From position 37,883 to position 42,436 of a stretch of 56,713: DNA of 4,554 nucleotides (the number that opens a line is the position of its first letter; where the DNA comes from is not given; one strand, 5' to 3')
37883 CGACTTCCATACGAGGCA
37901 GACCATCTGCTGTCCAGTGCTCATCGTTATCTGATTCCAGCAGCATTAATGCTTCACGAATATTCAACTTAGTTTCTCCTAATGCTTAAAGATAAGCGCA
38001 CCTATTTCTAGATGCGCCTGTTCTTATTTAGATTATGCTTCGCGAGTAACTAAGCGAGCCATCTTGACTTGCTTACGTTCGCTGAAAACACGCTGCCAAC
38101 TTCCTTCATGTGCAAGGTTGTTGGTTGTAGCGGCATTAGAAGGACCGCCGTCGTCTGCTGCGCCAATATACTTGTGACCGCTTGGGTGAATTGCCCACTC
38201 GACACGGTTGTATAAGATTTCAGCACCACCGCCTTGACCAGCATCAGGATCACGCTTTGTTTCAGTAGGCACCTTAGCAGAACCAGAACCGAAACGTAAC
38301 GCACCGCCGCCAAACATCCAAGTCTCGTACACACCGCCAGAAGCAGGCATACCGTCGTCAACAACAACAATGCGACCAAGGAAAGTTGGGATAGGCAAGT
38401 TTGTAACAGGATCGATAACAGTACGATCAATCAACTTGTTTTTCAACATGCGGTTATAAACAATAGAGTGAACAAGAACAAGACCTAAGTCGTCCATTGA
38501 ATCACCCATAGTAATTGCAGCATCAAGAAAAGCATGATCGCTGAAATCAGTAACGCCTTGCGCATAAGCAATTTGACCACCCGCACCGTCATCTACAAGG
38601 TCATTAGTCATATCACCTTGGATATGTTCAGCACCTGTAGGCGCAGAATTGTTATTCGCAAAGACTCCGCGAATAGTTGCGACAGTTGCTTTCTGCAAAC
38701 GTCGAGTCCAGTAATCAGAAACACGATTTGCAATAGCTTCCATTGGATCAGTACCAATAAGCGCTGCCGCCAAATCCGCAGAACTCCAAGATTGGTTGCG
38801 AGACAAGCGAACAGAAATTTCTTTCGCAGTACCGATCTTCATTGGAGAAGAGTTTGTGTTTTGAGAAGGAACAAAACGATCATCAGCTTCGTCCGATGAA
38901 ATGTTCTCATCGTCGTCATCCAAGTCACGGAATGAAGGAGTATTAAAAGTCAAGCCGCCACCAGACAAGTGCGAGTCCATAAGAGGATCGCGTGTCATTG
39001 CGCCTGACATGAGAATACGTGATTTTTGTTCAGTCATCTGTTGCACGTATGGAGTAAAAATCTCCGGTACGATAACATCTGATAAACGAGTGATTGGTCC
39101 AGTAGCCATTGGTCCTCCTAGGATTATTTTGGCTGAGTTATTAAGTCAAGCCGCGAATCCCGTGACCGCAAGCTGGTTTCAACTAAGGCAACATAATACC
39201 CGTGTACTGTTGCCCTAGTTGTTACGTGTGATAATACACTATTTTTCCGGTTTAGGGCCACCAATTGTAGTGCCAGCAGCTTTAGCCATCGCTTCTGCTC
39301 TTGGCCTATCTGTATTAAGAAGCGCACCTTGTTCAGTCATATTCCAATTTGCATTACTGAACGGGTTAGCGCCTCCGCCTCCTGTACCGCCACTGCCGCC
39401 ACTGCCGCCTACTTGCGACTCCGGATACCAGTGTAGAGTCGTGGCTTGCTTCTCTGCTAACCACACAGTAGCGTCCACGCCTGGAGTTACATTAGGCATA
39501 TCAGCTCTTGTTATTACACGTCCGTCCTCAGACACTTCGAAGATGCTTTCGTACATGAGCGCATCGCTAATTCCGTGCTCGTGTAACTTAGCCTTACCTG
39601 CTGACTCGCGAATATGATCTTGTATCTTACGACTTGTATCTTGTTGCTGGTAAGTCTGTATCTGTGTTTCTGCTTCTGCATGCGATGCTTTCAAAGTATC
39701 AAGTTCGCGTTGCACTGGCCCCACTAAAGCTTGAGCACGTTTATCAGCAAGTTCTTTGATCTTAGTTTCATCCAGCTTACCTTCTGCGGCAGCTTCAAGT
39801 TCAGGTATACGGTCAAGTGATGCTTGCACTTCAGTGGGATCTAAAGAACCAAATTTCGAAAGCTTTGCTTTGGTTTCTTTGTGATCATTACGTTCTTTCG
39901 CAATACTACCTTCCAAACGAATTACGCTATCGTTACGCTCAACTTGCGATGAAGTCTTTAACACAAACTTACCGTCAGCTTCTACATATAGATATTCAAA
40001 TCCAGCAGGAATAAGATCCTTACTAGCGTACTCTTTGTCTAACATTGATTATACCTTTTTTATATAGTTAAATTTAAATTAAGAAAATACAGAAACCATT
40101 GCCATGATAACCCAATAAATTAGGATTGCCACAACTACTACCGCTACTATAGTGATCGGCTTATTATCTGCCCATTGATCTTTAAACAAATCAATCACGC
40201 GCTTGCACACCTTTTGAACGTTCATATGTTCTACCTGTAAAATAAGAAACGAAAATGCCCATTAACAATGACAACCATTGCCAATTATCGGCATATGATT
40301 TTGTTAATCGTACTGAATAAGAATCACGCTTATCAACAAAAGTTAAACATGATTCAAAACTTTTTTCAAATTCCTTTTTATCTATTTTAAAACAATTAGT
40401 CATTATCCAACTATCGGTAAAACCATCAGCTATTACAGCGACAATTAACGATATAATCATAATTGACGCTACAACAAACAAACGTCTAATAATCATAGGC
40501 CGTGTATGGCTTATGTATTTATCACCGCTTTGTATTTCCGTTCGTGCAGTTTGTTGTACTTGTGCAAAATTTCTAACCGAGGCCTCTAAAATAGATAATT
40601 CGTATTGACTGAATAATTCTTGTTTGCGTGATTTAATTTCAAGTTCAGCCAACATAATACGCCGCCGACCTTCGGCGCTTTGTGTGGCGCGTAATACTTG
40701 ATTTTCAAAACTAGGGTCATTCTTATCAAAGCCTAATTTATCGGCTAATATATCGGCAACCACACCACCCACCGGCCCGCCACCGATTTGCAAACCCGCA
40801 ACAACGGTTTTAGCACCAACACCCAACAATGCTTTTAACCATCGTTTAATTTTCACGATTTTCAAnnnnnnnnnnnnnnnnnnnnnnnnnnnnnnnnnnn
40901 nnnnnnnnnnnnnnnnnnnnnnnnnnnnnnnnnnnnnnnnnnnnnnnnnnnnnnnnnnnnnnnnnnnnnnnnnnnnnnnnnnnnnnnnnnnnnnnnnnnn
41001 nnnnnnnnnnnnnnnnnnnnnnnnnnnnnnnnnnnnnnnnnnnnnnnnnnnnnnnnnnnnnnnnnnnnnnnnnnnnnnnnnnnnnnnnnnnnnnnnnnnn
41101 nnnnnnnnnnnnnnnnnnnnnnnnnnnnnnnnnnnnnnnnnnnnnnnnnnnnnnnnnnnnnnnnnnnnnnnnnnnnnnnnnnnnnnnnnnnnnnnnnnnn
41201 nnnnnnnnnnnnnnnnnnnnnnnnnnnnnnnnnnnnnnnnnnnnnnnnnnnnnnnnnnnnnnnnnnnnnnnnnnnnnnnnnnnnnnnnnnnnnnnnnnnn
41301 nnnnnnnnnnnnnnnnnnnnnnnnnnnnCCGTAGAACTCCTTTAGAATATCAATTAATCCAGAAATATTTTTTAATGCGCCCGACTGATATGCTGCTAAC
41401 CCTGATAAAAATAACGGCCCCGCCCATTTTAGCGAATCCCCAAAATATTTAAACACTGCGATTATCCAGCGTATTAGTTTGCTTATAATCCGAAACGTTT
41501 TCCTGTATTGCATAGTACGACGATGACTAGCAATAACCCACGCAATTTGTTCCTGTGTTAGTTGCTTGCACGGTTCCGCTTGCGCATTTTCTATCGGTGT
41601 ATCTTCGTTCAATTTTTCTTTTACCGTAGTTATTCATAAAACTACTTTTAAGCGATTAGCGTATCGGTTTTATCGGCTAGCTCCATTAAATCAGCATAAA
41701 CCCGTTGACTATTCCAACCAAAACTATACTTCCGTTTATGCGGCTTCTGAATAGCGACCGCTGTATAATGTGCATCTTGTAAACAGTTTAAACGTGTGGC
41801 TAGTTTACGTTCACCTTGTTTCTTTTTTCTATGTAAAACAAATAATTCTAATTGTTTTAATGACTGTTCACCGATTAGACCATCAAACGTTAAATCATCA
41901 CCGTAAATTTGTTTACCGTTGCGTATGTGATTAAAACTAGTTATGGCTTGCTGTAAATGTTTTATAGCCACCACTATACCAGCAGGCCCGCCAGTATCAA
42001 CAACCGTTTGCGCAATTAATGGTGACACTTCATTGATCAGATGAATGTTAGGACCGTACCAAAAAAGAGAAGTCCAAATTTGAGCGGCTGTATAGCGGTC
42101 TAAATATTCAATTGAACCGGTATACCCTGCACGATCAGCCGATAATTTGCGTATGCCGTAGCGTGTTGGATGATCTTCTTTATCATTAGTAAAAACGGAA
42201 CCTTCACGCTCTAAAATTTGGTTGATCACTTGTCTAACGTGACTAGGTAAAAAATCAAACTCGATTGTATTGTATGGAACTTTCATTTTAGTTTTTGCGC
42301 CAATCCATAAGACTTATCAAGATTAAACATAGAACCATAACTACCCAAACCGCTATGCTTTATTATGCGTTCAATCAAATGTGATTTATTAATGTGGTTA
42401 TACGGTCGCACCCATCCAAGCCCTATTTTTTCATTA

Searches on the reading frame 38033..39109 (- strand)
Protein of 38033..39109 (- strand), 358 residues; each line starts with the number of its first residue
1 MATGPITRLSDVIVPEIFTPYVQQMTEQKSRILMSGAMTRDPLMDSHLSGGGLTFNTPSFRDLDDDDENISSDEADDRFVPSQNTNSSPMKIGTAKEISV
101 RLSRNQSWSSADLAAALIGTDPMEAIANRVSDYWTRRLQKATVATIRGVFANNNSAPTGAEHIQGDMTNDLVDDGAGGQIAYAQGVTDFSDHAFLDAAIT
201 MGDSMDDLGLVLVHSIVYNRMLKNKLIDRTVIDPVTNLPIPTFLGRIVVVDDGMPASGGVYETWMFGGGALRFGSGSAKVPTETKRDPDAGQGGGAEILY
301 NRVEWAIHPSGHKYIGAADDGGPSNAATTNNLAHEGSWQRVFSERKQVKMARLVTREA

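Call 14: search_protein_families(library=phrogs, proteins=[window:38033-39109:-], max_evalue=0.001)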
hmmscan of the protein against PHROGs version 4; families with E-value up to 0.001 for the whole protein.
window:38033-39109:- (358 aa): 3 families
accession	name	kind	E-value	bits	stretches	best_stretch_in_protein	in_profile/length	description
phrog_247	-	head and packaging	9.5e-95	318.7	1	6-356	5-342/351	major head protein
phrog_15288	-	head and packaging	1.1e-33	117.4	1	191-356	9-170/172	major head protein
phrog_19632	-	unknown function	2.9e-30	106.2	1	7-154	4-140/149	-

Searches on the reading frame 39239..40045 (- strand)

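Call 24: search_protein_families(library=phrogs, proteins=[window:39239-40045:-], max_evalue=0.001)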
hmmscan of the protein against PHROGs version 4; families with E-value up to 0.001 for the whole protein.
window:39239-40045:- (268 aa): 1 family
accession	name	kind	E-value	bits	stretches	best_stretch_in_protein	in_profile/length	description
phrog_206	-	head and packaging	6.8e-34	118.8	1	3-256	5-262/263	head scaffolding protein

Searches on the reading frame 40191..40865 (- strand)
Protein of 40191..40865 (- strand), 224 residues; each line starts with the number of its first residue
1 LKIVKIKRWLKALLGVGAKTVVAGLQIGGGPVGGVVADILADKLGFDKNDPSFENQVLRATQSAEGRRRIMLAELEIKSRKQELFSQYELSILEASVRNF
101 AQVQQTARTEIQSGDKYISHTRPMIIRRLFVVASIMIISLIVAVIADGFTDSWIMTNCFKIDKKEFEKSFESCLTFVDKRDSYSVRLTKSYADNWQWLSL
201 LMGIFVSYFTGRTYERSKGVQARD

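Call 24: search_protein_families(library=phrogs, proteins=[window:40191-40865:-], max_evalue=0.001)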
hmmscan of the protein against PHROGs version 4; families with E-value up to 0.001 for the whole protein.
window:40191-40865:- (224 aa): 2 families
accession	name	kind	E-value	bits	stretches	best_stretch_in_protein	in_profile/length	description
phrog_1544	-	unknown function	4.1e-06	27.6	1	29-145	22-142/200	-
phrog_3427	-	lysis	1.5e-05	26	1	75-221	30-139/141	holin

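Call 71: search_protein_families(library=ncbifam, proteins=[window:40191-40865:-], max_evalue=0.1)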
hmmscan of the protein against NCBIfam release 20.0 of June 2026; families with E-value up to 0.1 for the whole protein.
window:40191-40865:- (224 aa): 1 family
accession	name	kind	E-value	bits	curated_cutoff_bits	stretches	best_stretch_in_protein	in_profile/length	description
TIGR03789.1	pdsO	hypoth_equivalog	0.039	13.6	152.2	1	12-105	43-119/243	sortase-associated OmpA-like protein PdsO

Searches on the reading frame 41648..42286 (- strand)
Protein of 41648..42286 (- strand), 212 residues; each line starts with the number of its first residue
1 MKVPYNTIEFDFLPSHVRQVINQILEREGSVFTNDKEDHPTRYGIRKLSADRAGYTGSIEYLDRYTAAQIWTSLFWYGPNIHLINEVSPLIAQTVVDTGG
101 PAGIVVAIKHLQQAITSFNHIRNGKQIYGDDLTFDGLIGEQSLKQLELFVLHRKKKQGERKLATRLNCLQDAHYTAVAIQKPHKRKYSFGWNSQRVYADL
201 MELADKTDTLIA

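Call 24: search_protein_families(library=phrogs, proteins=[window:41648-42286:-], max_evalue=0.001)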
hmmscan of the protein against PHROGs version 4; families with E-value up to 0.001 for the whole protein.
window:41648-42286:- (212 aa): 2 families
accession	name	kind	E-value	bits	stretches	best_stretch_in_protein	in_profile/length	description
phrog_12853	-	unknown function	5e-20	73.3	1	17-146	3-129/131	-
phrog_315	-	lysis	5.3e-18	65.9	1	16-197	334-486/677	endolysin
